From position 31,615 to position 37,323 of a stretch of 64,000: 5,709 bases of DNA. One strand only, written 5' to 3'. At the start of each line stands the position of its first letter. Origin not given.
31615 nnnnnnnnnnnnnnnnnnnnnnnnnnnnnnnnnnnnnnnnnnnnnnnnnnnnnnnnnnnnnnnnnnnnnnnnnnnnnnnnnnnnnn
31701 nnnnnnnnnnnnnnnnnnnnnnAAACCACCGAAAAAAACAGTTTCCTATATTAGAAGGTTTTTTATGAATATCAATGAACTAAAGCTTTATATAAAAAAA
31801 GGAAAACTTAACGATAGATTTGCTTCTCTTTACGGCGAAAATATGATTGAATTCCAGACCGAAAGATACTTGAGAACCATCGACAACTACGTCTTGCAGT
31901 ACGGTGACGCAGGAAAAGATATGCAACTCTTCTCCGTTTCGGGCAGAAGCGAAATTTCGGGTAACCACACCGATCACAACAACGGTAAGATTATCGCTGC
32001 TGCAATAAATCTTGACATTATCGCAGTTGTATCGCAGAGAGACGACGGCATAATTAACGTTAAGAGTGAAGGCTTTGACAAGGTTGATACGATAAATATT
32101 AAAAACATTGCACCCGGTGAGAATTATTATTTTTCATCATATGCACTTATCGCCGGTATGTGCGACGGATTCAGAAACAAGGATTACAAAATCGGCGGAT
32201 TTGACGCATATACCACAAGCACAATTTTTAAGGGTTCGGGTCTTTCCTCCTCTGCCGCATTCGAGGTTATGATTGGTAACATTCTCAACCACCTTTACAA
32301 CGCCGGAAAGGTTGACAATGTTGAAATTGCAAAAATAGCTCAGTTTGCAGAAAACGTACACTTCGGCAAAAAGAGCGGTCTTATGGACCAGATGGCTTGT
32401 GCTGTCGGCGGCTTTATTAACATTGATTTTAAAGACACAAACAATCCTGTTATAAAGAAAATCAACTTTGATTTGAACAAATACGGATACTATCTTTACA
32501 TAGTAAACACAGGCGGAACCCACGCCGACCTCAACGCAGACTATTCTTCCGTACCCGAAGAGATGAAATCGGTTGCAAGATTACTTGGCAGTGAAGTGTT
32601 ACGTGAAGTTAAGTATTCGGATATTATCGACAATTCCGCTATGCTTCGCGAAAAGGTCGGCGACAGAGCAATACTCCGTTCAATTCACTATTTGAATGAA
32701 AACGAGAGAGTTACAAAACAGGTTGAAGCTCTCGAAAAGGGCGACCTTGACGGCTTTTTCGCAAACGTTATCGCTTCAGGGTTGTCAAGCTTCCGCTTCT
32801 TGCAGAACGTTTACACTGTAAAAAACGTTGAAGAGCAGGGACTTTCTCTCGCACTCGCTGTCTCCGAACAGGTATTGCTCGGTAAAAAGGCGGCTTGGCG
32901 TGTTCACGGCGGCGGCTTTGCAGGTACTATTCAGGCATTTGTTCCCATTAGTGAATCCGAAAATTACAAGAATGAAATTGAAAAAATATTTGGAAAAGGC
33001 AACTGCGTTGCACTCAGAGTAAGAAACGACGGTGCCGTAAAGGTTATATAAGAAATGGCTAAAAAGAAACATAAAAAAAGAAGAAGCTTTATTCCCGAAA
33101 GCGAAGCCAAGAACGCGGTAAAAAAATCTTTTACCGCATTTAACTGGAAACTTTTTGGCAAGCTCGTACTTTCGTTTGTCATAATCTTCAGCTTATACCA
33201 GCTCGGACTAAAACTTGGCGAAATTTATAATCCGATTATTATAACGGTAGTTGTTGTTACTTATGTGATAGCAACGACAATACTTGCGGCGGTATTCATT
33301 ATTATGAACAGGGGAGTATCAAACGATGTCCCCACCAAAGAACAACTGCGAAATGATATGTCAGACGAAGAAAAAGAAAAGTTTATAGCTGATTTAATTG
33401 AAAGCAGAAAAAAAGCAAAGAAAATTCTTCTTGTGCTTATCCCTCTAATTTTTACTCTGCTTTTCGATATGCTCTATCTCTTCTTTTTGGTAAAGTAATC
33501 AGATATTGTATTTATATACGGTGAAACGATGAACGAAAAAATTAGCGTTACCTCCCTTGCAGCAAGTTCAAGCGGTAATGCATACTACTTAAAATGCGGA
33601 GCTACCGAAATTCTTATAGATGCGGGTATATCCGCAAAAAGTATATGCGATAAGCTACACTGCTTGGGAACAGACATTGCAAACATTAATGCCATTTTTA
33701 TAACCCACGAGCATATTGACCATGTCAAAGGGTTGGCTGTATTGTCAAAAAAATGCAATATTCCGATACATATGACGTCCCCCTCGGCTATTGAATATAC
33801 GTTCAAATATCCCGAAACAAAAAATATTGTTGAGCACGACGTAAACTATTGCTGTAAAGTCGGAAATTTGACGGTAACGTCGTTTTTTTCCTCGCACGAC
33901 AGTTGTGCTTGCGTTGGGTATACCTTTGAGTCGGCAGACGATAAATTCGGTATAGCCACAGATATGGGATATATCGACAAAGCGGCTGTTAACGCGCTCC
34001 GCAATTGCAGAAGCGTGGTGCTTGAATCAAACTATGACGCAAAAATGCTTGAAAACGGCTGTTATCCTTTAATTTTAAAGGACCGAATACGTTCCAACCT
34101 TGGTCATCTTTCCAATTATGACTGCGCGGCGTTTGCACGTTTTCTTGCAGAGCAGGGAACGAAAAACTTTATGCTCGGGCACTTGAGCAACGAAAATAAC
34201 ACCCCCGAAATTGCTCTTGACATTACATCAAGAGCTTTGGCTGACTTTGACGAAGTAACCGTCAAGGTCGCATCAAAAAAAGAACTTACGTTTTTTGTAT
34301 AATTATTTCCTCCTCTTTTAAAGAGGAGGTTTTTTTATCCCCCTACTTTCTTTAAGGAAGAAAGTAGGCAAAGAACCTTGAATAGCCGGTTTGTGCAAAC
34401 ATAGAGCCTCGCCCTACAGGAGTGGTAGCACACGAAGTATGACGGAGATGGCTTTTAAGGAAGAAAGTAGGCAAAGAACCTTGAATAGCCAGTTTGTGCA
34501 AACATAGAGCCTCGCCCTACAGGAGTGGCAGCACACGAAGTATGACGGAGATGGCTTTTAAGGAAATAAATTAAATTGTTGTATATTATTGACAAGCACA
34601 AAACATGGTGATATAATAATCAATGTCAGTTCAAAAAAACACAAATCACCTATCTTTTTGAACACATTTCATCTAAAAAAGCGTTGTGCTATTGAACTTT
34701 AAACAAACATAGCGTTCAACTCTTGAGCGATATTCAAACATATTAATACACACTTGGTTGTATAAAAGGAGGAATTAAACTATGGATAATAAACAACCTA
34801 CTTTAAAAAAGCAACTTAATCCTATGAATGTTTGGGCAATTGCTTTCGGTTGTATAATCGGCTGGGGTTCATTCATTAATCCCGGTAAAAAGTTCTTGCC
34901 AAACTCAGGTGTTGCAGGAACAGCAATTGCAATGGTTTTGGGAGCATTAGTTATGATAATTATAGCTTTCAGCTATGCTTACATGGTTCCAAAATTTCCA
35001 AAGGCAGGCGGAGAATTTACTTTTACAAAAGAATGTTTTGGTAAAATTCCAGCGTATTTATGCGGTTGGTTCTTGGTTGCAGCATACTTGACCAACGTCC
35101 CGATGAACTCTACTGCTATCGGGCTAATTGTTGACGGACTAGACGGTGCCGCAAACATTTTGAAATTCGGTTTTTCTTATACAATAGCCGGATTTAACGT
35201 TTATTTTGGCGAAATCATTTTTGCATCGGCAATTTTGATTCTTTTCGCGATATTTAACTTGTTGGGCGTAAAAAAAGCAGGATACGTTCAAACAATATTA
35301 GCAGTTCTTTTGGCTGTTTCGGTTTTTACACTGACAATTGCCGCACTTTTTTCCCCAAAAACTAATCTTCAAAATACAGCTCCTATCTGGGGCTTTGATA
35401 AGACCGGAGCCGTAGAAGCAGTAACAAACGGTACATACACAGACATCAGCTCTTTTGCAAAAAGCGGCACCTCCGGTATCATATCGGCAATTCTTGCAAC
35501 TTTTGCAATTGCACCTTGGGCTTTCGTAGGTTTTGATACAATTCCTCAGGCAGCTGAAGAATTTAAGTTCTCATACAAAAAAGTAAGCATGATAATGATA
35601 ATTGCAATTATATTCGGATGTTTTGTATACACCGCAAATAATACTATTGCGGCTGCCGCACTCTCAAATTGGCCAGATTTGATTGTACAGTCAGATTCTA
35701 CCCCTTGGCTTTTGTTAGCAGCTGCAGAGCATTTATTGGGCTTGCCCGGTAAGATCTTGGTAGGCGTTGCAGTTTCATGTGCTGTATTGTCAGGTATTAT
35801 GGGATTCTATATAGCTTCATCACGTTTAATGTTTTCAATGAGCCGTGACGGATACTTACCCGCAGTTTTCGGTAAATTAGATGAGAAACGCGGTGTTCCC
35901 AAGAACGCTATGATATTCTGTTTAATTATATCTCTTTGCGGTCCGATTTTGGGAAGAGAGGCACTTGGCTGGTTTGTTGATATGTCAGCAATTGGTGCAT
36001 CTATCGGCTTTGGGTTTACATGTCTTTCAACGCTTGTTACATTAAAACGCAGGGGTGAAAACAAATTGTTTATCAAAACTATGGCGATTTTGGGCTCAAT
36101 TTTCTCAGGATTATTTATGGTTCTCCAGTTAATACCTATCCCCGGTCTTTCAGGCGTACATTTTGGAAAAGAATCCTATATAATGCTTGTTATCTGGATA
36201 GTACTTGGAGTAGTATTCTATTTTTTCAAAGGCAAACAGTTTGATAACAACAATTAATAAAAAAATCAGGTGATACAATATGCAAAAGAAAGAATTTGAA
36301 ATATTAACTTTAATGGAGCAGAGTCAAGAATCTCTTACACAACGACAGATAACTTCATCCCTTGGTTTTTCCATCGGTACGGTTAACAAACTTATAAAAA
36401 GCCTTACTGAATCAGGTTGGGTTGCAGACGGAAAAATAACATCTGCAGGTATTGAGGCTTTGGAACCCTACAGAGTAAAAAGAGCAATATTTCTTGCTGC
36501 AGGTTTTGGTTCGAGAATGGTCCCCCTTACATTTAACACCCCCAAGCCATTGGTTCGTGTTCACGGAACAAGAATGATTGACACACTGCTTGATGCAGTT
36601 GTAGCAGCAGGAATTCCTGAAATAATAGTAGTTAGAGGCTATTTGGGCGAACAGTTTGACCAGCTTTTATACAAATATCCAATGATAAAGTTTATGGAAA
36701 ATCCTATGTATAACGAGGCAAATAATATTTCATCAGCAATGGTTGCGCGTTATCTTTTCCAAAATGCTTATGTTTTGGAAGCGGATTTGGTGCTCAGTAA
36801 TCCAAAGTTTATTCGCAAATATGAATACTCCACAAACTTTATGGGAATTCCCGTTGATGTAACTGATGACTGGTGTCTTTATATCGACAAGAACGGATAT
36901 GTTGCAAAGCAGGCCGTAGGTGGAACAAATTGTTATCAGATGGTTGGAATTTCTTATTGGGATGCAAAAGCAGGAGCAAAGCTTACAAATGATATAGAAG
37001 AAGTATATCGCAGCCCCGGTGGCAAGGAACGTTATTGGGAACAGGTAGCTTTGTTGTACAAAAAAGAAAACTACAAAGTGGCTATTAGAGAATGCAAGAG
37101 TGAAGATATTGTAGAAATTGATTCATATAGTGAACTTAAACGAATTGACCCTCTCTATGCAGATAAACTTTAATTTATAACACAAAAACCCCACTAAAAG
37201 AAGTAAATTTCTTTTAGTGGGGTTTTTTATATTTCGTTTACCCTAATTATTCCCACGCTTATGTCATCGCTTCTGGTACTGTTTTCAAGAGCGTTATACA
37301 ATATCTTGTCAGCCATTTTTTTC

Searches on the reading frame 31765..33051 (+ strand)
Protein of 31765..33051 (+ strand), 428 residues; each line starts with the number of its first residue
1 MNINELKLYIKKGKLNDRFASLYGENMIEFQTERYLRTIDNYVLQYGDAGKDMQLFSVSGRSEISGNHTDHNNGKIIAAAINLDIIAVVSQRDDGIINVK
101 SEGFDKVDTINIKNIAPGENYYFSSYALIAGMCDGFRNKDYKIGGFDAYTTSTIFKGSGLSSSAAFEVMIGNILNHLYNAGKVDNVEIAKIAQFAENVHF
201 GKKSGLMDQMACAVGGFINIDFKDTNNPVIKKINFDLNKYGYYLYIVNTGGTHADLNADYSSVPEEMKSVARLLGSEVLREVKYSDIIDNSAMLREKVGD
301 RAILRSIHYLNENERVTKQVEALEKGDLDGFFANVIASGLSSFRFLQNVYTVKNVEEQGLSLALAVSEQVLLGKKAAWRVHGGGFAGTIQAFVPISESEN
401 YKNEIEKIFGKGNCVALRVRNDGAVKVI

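Call 16: search_protein_families(library=ncbifam, proteins=[window:31765-33051:+], max_evalue=0.00001)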
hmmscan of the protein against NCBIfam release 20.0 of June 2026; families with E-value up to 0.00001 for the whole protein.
window:31765-33051:+ (428 aa): 8 families
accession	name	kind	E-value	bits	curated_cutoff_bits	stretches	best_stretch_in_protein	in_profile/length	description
NF003705.0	PRK05322.1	equivalog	1.1e-46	159.4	385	1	43-409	11-365/388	galactokinase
NF003472.0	PRK05101.1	equivalog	1.3e-45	156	499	1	53-409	20-360/382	galactokinase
NF003006.0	PRK03817.1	equivalog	1.1e-40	139.7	443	1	58-409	6-329/352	galactokinase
NF001816.0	PRK00555.1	equivalog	3.3e-35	121.7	509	1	58-407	7-338/363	galactokinase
TIGR00131.1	gal_kin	equivalog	6.9e-35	120.7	226.65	1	49-405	14-362/388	galactokinase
TIGR00549.1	mevalon_kin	equivalog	5.5e-10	39.2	163.05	1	73-249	16-176/276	mevalonate kinase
NF003036.0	PRK03926.1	equivalog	1.4e-08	34.2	403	1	63-224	11-152/302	mevalonate kinase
NF049969.1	GlMnHpPKinHddA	equivalog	1.5e-06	27.9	600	1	68-230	23-181/338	D-glycero-D-manno-heptose 7-phosphate kinase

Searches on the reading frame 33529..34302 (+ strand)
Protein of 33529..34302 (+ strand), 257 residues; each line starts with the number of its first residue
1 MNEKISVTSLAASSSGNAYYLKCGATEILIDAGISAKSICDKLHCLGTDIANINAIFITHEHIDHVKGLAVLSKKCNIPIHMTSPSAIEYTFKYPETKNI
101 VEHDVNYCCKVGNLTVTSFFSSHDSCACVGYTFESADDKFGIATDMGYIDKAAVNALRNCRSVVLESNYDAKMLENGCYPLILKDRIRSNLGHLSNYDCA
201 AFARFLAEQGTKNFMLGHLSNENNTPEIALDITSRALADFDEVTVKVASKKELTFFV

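Call 15: search_protein_families(library=ncbifam, proteins=[window:33529-34302:+], max_evalue=0.00001)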
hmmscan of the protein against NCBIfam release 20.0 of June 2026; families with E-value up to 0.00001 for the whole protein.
window:33529-34302:+ (257 aa): 11 families
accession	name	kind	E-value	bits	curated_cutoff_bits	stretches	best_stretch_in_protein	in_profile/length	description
TIGR02651.1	RNase_Z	equivalog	4.6e-10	39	292.95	1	17-140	19-154/302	ribonuclease Z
NF000801.0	PRK00055.1-3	equivalog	1e-09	37.9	252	1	18-164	22-186/307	ribonuclease Z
NF002553.0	PRK02113.1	equivalog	5e-08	32.7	386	1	43-167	57-191/252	MBL fold metallo-hydrolase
TIGR03307.1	PhnP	equivalog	5.5e-08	32.5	272.25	1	21-162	42-179/249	phosphonate metabolism protein PhnP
NF012229.1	bla_class_B_core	domain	1.7e-07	31.5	100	1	20-87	19-85/139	metallo-beta-lactamase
NF033105.1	bla_subclass_B3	equivalog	2.6e-07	30.2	240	1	18-77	25-86/257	subclass B3 metallo-beta-lactamase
TIGR03413.1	GSH_gloB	equivalog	1.1e-06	28.3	200.8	1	17-104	11-89/248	hydroxyacylglutathione hydrolase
NF033185.1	B3_Acin_new2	exception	6.4e-06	25.6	625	1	17-103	52-140/285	putative subclass B3 metallo-beta-lactamase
TIGR03675.1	arCOG00543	equivalog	6.4e-06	24.7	580.2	1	4-86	174-263/631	beta-CASP ribonuclease aCPSF1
TIGR02108.2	PQQ_syn_pqqB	equivalog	7.6e-06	25.6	245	0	9-85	40-111/298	pyrroloquinoline quinone biosynthesis protein PqqB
NF041809.1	Avs1a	equivalog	9.6e-06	24.6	420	0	13-72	4-66/387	AVAST type 1 anti-phage system MBL fold metallo-hydrolase Avs1a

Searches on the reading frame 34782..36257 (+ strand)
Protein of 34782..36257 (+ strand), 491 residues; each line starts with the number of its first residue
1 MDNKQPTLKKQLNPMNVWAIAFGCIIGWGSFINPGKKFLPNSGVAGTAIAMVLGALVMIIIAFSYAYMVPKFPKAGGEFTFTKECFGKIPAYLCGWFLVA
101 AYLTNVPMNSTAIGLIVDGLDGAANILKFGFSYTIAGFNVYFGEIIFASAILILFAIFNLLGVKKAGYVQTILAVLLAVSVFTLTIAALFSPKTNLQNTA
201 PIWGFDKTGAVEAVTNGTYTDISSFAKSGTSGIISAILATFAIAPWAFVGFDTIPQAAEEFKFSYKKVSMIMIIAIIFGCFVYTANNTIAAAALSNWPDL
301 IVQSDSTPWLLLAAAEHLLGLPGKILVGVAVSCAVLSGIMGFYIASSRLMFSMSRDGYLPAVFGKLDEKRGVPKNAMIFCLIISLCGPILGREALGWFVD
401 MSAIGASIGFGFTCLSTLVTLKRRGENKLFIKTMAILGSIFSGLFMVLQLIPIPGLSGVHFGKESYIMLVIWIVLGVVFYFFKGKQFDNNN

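Call 16: search_protein_families(library=ncbifam, proteins=[window:34782-36257:+], max_evalue=0.00001)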
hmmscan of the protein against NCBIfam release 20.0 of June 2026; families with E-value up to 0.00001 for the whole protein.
window:34782-36257:+ (491 aa): 9 families
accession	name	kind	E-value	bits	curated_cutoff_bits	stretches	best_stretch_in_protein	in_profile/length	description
TIGR00909.1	2A0306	subfamily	6.5e-37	127.4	556.8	1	8-481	1-427/429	amino acid transporter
NF053761.1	BrChAATpBcaP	equivalog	4.1e-32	111.8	690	1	3-486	15-454/460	branched-chain amino acid transporter BcaP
TIGR00906.1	2A0303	subfamily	4.1e-27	94.8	681.7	1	5-419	26-425/602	cationic amino acid transport permease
TIGR00908.1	2A0305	equivalog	6.8e-21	74.7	381.75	1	5-483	2-429/442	ethanolamine permease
TIGR00911.1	2A0308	subfamily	4e-18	65.2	701.8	1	6-482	42-472/505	L-type amino acid transporter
TIGR00905.1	2A0302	subfamily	9e-16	57.7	409.05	1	9-383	6-341/473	basic amino acid/polyamine antiporter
NF008245.0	PRK11021.1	equivalog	2.2e-14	53.3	284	1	25-385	21-328/419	L-methionine/branched-chain amino acid transporter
TIGR03428.1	ureacarb_perm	hypoth_equivalog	2.5e-12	46.4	740.45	1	58-379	60-355/475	permease, urea carboxylase system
TIGR00907.1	2A0304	subfamily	3.1e-11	42.9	598.3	1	5-445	7-432/482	amino acid permease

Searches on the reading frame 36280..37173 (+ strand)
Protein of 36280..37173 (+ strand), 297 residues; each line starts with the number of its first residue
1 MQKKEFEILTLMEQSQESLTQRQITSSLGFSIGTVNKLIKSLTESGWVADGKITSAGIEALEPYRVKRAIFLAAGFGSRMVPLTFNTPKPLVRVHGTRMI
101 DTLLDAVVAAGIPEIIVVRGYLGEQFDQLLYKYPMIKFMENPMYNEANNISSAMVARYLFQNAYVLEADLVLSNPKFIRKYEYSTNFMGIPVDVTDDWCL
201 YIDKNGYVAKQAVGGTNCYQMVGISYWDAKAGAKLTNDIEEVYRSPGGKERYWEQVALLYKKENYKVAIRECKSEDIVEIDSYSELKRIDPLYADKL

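Call 16: search_protein_families(library=ncbifam, proteins=[window:36280-37173:+], max_evalue=0.00001)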
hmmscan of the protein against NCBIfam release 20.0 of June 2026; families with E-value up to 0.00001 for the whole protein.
window:36280-37173:+ (297 aa): 19 families
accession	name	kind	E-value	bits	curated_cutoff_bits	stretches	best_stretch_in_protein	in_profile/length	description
NF045761.1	NAMPUrTaseMurU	equivalog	6.2e-15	55.7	250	1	68-130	2-64/226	N-acetylmuramate alpha-1-phosphate uridylyltransferase MurU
TIGR03992.1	Arch_glmU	subfamily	5e-14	52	292.1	1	68-188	2-125/393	bifunctional sugar-1-phosphate nucleotidylyltransferase/acetyltransferase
NF041313.1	UDPGP_AglF_Halo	equivalog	2.2e-11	43.6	400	1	68-126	2-60/234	UTP--glucose-1-phosphate uridylyltransferase AglF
NF045697.1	MurNAcPUrMurU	equivalog_domain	7.1e-10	38.7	370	1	71-130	2-61/229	N-acetylmuramate alpha-1-phosphate uridylyltransferase MurU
TIGR01208.1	rmlA_long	equivalog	4.1e-09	35.8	320.25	1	69-129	2-63/353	glucose-1-phosphate thymidylyltransferase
NF045665.1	NTPtran_DVU1551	equivalog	1.1e-08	34.6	315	1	69-146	3-74/359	DVU_1551 family NTP transferase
NF052502.1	man1P_GTase_Rv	exception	3.2e-08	32.8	440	1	69-128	3-62/352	mannose-1-phosphate guanylyltransferase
NF041135.1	IPPtranDIPPsyn_Thcocales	equivalog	5.5e-08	32.2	580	1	68-180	2-111/419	bifunctional L-myo-inositol-1-phosphate cytidylyltransferase/CDP-L-myo-inositol myo-inositolphosphotransferase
TIGR01099.1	galU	equivalog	1.6e-07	31.2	326.8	1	66-120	1-55/261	UTP--glucose-1-phosphate uridylyltransferase GalU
TIGR04176.1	MarR_EPS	equivalog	6.3e-07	29.4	88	1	3-49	4-49/105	MarR family EPS-associated transcriptional regulator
TIGR02091.1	glgC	equivalog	8.7e-07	28.3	424.9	1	69-132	3-67/364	glucose-1-phosphate adenylyltransferase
NF041173.1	Sug_nt_acttase_Thmprot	equivalog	1.6e-06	27.3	600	1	68-264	2-201/405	bifunctional sugar-1-phosphate nucleotidylyltransferase/acetyltransferase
NF001947.0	PRK00725.1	subfamily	1.6e-06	27.1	470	1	68-182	18-129/426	glucose-1-phosphate adenylyltransferase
NF010933.0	PRK14353.1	equivalog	3.4e-06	25.9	505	0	67-130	6-66/453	bifunctional UDP-N-acetylglucosamine diphosphorylase/glucosamine-1-phosphate N-acetyltransferase GlmU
NF009928.0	PRK13389.1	equivalog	3.6e-06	26.3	548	1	65-118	7-60/302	UTP--glucose-1-phosphate uridylyltransferase GalU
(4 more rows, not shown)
